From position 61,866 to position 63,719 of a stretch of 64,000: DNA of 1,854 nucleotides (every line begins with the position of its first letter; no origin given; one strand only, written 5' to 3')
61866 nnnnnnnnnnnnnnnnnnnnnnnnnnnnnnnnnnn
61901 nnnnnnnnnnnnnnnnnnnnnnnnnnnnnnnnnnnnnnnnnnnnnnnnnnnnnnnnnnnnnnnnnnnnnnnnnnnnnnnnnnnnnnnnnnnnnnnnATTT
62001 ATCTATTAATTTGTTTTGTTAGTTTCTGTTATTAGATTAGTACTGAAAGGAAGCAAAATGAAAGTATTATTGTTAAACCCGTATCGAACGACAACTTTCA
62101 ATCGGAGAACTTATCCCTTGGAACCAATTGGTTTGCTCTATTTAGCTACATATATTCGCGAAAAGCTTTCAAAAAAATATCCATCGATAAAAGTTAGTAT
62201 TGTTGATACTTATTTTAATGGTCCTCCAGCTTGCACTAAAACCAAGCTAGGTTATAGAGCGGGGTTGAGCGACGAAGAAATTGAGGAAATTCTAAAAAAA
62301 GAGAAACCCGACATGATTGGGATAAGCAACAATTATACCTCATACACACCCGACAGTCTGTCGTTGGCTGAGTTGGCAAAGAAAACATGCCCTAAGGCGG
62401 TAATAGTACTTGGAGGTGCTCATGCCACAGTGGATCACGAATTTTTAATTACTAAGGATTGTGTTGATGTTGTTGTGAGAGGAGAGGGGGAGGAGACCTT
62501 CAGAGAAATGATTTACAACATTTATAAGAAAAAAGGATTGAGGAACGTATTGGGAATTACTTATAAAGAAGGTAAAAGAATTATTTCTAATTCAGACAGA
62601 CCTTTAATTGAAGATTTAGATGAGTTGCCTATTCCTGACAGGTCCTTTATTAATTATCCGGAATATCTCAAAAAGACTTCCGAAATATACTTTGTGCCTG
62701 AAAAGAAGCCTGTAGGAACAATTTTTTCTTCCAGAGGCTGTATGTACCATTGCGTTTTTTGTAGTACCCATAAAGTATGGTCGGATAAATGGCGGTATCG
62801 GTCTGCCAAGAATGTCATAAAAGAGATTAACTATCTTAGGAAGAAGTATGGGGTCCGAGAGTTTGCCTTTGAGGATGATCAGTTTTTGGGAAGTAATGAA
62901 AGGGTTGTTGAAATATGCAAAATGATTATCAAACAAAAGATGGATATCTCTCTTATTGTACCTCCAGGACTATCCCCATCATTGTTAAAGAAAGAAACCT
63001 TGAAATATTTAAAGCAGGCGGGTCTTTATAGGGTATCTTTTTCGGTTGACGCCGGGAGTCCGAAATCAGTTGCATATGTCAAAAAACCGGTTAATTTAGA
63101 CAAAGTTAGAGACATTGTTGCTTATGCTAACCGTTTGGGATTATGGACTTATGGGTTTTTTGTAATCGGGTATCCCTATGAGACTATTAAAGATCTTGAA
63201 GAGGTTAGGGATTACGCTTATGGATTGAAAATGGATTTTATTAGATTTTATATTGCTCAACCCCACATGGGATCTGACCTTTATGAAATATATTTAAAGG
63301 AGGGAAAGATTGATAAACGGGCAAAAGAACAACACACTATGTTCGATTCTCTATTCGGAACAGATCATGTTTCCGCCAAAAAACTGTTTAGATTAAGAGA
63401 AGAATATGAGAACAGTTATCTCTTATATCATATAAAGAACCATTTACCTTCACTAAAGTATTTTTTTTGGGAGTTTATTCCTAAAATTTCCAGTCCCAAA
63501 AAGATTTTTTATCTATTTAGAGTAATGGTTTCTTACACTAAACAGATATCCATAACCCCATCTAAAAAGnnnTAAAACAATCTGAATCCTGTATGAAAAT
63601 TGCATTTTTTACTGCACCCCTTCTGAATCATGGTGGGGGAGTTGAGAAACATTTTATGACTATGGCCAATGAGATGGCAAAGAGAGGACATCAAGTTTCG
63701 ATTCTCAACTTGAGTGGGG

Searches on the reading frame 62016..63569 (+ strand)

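Call 70: search_protein_families(library=pfam, proteins=[window:62016-63569:+], max_evalue=0.001)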
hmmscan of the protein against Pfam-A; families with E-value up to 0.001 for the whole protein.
window:62016-63569:+ (518 aa): 2 families
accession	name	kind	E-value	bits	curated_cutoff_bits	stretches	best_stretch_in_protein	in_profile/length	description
PF02310.24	B12-binding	-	1.2e-20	73.9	32.1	1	31-164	8-119/121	B12 binding domain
PF04055.27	Radical_SAM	-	1.7e-20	74.3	29.5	1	238-400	3-165/166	Radical SAM superfamily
